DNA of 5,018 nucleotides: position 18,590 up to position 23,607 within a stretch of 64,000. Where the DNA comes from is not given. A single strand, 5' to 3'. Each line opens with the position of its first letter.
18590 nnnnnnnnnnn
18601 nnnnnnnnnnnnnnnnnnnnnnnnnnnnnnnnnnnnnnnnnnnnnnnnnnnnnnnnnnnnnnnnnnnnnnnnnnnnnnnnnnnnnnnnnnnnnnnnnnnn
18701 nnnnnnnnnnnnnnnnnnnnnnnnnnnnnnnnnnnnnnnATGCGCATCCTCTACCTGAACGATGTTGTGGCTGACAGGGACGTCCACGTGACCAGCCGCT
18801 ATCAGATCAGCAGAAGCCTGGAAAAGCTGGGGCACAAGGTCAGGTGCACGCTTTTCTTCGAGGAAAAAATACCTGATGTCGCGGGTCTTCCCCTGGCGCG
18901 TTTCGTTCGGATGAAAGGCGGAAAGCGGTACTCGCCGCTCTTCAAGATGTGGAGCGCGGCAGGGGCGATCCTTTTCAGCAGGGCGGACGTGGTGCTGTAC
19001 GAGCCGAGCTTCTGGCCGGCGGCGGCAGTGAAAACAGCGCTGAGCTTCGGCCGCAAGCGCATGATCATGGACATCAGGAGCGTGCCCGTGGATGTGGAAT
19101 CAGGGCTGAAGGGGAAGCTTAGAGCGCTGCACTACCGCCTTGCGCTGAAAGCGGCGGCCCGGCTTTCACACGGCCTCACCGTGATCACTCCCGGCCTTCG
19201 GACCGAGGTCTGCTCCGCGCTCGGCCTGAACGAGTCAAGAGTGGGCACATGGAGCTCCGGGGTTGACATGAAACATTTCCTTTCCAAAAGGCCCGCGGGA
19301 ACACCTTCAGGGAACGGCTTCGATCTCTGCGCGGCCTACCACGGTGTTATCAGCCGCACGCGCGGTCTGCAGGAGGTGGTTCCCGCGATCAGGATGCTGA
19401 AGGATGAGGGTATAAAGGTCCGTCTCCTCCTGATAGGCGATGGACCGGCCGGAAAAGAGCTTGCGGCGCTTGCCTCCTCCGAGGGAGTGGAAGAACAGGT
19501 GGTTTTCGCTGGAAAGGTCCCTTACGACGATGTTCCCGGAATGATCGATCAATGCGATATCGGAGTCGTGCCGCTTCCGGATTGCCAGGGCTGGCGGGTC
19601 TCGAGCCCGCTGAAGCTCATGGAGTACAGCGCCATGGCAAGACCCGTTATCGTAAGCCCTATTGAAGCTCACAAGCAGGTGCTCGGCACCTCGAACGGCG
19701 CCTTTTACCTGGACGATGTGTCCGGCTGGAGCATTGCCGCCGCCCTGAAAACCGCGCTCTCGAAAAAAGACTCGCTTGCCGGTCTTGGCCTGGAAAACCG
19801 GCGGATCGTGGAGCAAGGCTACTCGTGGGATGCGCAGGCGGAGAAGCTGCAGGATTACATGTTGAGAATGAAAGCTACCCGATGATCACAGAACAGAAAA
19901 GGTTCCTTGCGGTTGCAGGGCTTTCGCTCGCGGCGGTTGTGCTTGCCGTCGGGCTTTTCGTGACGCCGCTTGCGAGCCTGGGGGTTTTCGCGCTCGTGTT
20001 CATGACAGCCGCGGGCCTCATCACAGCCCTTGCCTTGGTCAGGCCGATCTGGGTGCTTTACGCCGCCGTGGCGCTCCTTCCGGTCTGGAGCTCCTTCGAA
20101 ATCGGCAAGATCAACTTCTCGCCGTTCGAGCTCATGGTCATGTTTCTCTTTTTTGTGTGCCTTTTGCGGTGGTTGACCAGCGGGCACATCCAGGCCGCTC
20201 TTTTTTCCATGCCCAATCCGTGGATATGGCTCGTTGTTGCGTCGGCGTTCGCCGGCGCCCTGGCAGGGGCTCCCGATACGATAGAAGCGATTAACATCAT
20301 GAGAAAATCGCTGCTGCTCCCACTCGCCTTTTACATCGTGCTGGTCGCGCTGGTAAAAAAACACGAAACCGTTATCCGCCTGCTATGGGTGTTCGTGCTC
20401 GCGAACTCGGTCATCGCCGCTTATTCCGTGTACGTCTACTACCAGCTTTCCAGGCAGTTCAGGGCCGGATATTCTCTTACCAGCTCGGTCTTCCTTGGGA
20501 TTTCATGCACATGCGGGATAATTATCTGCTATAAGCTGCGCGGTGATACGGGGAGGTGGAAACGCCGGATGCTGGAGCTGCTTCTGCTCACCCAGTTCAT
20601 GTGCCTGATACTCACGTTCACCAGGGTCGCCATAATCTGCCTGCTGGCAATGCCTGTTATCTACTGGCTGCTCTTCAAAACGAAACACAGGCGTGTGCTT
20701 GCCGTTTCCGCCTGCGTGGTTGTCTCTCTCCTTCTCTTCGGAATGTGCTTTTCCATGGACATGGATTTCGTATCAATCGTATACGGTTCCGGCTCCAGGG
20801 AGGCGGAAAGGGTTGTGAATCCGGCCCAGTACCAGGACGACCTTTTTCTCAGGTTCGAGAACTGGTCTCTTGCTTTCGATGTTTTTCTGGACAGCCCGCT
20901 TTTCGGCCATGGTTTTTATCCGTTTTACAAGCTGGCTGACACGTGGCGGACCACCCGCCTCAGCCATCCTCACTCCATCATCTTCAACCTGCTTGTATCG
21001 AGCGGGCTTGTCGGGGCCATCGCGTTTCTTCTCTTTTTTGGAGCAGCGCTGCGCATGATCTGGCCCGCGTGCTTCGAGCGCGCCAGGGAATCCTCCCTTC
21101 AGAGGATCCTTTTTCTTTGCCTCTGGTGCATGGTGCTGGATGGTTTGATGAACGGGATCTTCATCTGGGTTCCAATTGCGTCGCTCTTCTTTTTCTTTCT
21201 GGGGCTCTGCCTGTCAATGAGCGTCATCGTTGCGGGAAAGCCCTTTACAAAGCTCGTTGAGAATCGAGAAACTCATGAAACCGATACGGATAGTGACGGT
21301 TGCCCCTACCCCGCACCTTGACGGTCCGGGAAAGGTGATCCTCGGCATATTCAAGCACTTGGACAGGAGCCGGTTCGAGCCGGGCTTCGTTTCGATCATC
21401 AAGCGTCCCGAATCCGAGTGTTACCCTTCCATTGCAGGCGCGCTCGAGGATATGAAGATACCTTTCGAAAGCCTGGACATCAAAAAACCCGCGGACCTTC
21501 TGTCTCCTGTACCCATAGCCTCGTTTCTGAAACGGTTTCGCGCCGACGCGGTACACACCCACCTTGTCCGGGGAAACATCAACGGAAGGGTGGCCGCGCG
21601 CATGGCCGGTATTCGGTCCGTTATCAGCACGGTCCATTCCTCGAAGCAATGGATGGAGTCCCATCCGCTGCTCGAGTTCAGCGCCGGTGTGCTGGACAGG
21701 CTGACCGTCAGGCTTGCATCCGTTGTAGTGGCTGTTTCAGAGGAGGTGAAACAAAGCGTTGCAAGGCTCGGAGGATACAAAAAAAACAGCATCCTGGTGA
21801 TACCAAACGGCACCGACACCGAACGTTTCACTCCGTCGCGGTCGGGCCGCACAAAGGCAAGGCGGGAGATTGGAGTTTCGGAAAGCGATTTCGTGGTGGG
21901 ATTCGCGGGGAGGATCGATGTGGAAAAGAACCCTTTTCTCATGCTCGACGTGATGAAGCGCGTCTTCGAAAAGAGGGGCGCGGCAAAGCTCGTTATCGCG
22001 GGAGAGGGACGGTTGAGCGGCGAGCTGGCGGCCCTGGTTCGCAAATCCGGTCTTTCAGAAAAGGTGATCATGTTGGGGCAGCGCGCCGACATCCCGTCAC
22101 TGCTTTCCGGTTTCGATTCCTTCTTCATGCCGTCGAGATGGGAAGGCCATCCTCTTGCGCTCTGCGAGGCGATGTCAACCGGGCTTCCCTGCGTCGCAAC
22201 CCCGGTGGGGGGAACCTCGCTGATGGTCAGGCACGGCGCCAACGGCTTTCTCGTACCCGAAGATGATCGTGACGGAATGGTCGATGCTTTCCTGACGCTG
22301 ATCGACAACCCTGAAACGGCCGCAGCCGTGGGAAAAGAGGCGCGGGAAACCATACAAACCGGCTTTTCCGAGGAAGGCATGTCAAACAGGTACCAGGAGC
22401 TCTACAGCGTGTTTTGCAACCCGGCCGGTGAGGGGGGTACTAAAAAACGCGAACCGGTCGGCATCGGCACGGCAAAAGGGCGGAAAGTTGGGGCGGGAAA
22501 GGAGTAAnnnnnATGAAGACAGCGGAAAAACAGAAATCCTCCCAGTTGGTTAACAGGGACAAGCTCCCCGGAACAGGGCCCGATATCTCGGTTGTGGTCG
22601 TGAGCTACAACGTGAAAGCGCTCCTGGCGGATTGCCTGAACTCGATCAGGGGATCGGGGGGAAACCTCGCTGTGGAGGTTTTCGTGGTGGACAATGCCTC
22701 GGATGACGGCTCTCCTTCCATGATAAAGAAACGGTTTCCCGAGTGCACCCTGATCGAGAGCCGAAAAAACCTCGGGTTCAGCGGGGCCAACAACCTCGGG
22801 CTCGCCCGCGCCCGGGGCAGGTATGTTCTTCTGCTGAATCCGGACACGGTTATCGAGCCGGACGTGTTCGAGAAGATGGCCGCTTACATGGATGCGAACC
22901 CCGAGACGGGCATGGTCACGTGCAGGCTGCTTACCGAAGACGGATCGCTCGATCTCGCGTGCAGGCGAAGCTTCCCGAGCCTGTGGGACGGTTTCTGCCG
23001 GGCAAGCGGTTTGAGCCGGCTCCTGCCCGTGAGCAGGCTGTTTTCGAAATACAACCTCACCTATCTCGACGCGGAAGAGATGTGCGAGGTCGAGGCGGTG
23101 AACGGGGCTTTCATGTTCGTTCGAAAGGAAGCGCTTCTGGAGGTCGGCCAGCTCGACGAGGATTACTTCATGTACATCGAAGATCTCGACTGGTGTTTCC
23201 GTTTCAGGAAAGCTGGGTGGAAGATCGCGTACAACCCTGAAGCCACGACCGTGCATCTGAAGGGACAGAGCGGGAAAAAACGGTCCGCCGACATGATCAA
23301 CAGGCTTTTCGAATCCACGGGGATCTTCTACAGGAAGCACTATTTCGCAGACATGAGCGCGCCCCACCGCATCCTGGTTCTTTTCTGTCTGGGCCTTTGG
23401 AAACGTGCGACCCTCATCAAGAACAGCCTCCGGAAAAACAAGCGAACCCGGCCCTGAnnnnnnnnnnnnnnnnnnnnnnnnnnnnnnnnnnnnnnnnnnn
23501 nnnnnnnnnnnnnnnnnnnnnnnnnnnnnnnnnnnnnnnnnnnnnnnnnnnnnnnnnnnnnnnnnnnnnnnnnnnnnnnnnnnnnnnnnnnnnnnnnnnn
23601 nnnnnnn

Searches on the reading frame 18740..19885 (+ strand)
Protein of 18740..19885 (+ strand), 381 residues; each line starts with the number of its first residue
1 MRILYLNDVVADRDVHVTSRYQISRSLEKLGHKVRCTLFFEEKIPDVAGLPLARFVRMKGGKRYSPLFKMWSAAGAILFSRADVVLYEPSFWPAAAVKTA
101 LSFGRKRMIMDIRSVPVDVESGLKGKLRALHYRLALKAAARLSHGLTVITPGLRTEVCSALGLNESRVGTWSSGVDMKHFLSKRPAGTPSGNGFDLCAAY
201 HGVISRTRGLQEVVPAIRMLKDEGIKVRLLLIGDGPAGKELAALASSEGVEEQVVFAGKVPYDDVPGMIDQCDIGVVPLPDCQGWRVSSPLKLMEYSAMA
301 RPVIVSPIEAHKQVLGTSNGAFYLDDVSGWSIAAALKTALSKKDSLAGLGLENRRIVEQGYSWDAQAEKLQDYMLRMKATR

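Call 45: search_protein_families(library=pfam, proteins=[window:18740-19885:+], max_evalue=0.0001)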
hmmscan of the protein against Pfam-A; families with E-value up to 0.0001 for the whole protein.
window:18740-19885:+ (381 aa): 3 families
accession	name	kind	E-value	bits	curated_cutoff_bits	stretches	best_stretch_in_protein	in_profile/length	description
PF13692.12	Glyco_trans_1_4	-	2.7e-17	63.8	27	1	202-336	8-136/142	Glycosyl transferases group 1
PF00534.26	Glycos_transf_1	-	7.9e-15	55.2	26.4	1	199-345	19-161/172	Glycosyl transferases group 1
PF13439.12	Glyco_transf_4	-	2.7e-05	24.7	28.5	1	21-177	9-168/170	Glycosyltransferase Family 4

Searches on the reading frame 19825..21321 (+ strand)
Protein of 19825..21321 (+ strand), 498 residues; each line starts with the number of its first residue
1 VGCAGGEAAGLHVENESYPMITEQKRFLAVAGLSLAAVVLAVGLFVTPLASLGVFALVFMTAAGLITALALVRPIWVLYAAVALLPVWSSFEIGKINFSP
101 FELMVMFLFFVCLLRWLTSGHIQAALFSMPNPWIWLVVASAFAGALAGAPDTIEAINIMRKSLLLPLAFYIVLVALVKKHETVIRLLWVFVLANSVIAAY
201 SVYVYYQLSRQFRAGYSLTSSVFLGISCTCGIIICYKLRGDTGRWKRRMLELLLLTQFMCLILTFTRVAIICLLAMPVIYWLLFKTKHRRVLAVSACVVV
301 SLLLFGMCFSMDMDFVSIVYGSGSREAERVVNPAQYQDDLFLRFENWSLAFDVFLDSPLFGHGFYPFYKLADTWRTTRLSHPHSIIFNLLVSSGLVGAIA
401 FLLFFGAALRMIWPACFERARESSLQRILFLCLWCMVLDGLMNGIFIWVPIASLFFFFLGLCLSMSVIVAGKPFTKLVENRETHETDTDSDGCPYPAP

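Call 45: search_protein_families(library=pfam, proteins=[window:19825-21321:+], max_evalue=0.0001)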
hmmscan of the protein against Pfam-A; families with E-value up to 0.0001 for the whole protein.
window:19825-21321:+ (498 aa): 1 family
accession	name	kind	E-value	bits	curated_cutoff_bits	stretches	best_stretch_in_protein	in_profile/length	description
PF04932.20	Wzy_C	-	5.2e-19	69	31.7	1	253-402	2-149/149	O-Antigen ligase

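Call 68: search_protein_families(library=ncbifam, proteins=[window:19825-21321:+], max_evalue=0.001)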
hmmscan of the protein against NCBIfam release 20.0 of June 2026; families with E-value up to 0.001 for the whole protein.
window:19825-21321:+ (498 aa): 1 family
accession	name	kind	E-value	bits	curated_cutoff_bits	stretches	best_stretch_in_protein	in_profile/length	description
TIGR03097.1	PEP_O_lig_1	hypoth_equivalog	1.3e-09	37.4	188.1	1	169-409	111-345/408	putative O-glycosylation ligase, exosortase A system-associated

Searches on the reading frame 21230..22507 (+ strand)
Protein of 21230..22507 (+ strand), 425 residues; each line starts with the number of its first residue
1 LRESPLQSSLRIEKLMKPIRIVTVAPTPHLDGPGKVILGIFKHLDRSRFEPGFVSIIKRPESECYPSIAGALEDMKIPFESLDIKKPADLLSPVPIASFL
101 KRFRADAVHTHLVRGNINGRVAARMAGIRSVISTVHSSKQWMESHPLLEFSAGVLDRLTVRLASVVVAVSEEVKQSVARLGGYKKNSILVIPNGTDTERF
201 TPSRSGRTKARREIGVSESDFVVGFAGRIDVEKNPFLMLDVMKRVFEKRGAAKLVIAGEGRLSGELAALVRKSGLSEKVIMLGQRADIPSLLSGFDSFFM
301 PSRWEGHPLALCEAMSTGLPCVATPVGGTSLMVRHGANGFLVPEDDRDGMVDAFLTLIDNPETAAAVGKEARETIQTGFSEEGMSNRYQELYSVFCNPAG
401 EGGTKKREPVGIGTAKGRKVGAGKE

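Call 45: search_protein_families(library=pfam, proteins=[window:21230-22507:+], max_evalue=0.0001)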
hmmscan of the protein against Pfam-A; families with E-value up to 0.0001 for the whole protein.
window:21230-22507:+ (425 aa): 5 families
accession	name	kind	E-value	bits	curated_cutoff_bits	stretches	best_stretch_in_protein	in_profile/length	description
PF00534.26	Glycos_transf_1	-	3.2e-35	121.7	26.4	1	207-373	2-171/172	Glycosyl transferases group 1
PF13692.12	Glyco_trans_1_4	-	3e-33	115.5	27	1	221-360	2-142/142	Glycosyl transferases group 1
PF13439.12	Glyco_transf_4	-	1.5e-15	58.1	28.5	1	70-199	38-170/170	Glycosyltransferase Family 4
PF13579.12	Glyco_trans_4_4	-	1.5e-12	48.6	29.7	1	32-194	2-158/158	Glycosyl transferase 4-like domain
PF20706.3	GT4-conflict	-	1.2e-06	28.3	26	1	157-377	141-374/385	Family 4 Glycosyltransferase in conflict systems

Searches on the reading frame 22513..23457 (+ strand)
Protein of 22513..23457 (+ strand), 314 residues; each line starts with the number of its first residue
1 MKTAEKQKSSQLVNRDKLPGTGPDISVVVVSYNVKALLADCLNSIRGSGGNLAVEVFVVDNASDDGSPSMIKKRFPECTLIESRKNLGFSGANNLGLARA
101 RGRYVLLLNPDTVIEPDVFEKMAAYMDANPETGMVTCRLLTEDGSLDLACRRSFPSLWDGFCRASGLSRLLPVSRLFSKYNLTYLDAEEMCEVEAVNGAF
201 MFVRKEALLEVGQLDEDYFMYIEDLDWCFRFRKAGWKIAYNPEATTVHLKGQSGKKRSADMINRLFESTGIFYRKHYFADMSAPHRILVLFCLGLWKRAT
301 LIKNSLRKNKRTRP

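Call 45: search_protein_families(library=pfam, proteins=[window:22513-23457:+], max_evalue=0.0001)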
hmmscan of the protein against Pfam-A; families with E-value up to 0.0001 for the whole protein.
window:22513-23457:+ (314 aa): 6 families
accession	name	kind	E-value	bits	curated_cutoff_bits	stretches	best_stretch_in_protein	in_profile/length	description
PF00535.33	Glycos_transf_2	-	1e-25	91.1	23.3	1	26-147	1-124/168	Glycosyl transferase family 2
PF13641.12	Glyco_tranf_2_3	-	7.3e-24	85.5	27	1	23-255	1-218/230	Glycosyltransferase like family 2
PF13632.12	Glyco_trans_2_3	-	3.9e-11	43.6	27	1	104-251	1-125/198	Glycosyl transferase family group 2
PF10111.15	Glyco_tranf_2_2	-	1.2e-06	28.7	27.3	1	54-244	30-212/276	Glycosyltransferase like family 2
PF13712.12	Glyco_tranf_2_5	-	1.5e-06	28.6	27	1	88-239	40-178/210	Glycosyltransferase like family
PF13506.12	Glyco_transf_21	-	5.6e-06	26.4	21.7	0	96-251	25-157/174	Glycosyl transferase family 21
